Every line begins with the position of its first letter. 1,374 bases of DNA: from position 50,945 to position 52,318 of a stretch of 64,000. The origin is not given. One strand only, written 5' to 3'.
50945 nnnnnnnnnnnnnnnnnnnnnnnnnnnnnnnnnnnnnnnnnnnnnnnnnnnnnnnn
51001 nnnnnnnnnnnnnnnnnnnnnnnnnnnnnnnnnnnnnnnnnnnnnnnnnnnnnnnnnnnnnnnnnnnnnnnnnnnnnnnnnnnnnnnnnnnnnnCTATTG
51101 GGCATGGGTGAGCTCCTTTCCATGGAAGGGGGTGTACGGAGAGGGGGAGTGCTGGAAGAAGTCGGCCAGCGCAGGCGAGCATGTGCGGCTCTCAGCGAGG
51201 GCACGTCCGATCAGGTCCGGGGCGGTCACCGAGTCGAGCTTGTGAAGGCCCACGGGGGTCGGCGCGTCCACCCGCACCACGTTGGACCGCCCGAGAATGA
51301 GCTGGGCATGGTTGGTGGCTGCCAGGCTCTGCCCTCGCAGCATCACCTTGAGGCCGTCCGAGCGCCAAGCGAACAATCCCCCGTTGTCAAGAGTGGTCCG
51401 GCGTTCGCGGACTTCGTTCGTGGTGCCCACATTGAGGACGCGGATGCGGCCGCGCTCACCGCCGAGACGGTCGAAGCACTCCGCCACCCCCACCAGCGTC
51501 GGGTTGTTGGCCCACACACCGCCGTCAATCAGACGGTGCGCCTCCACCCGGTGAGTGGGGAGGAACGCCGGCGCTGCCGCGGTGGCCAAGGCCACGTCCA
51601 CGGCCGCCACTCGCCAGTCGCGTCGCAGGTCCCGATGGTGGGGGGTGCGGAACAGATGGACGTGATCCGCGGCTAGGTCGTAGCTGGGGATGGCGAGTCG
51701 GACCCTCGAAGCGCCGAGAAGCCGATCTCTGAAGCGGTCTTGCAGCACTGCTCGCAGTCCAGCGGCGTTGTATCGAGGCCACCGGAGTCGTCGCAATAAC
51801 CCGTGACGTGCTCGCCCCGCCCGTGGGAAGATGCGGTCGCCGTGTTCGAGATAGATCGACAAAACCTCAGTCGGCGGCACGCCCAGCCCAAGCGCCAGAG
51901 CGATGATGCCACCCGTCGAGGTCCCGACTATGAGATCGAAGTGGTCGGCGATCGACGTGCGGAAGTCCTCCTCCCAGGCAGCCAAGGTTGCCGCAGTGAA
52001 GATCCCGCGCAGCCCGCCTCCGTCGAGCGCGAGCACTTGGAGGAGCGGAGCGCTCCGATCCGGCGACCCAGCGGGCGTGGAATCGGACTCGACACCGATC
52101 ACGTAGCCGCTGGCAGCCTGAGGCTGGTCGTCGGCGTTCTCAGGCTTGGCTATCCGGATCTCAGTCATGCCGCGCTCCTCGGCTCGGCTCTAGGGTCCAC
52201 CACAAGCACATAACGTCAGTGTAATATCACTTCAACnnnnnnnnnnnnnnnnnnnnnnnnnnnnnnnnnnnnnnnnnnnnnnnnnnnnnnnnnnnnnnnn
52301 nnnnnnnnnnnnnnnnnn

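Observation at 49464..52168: CBASS-like core inside the tRNA-Thr island: patatin + CD-NTase + stand-alone E2, tightly coupled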

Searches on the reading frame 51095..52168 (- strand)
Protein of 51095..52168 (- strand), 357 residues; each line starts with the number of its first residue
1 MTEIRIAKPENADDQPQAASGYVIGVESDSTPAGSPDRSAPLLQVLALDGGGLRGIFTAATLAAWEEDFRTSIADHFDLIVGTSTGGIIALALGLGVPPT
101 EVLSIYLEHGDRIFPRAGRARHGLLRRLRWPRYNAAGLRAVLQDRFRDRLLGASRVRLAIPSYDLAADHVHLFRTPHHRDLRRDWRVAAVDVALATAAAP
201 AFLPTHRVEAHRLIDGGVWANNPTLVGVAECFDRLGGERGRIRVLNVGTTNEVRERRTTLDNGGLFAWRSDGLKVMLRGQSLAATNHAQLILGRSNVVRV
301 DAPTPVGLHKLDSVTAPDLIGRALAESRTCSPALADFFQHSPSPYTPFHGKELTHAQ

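Call 4: search_protein_families(library=pfam, proteins=[window:51095-52168:-], max_evalue=0.1)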
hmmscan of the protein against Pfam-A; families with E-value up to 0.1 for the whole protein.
window:51095-52168:- (357 aa): 1 family
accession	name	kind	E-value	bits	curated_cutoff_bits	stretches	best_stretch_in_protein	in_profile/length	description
PF01734.28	Patatin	-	9.1e-25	88.4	27.7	1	46-225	1-188/191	Patatin-like phospholipase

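Call 5: search_protein_families(library=padloc, proteins=[window:51095-52168:-], max_evalue=0.1)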
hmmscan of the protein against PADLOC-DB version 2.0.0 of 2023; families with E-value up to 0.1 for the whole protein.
window:51095-52168:- (357 aa): 4 families
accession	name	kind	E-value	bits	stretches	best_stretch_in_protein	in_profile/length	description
PDLC00757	Effector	-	7e-100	332.6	1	42-349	9-324/331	Phospholipase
PDLC00758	Effector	-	1.1e-88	295.8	1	43-344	6-325/331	Phospholipase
PDLC00756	Effector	-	2.4e-46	156.3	1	91-353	1-273/280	Phospholipase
PDLC00755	Effector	-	9.4e-24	82.1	1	42-252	10-219/311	Phospholipase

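Call 6: search_protein_families(library=ncbifam, proteins=[window:51095-52168:-], max_evalue=0.1)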
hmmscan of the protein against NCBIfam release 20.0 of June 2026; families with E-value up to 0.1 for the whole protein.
window:51095-52168:- (357 aa): 2 families
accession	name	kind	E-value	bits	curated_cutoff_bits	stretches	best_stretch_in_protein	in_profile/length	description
NF041079.1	CBASS_lipase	equivalog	1.2e-76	258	200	1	44-304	2-263/317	CBASS cGAMP-activated phospholipase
NF053870.1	DS2_1_antiphage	equivalog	1.1e-23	84.1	400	1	44-261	1-217/299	anti-phage phospholipase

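Call 11: search_solved_structures(query=window:51095-52168:-, max_evalue=0.01, show_alignments=1)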
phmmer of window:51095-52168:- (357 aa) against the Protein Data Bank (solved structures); distinct sequences matched with E-value up to 0.01: 9.
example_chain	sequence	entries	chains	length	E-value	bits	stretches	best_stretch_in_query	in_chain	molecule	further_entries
9wn1_A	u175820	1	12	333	2e-44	155.6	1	43-272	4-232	Patatin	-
9wn0_A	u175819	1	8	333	2.1e-44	155.6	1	43-272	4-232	Patatin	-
9kh6_A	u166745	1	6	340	2.2e-44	155.5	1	43-272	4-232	Patatin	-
9kh7_A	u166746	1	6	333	2.7e-43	151.9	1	43-272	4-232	CBASS cGAMP-activated phospholipase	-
8zr9_A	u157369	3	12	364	2.6e-26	96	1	43-289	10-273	CGAMP-activated phospholipase CapV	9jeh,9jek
9kej_A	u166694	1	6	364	6.8e-26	94.7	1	43-289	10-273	CGAMP-activated phospholipase CapV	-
9iom_A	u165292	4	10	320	5.1e-17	65.5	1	42-249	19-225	cUMP-AMP-activated phospholipase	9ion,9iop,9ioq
1oxw_A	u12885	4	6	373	2.4e-13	53.4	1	42-208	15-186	Patatin | Patatin-17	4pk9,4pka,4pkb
6aun_A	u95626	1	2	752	1.3e-09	41.1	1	45-232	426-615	PLA2G6, iPLA2beta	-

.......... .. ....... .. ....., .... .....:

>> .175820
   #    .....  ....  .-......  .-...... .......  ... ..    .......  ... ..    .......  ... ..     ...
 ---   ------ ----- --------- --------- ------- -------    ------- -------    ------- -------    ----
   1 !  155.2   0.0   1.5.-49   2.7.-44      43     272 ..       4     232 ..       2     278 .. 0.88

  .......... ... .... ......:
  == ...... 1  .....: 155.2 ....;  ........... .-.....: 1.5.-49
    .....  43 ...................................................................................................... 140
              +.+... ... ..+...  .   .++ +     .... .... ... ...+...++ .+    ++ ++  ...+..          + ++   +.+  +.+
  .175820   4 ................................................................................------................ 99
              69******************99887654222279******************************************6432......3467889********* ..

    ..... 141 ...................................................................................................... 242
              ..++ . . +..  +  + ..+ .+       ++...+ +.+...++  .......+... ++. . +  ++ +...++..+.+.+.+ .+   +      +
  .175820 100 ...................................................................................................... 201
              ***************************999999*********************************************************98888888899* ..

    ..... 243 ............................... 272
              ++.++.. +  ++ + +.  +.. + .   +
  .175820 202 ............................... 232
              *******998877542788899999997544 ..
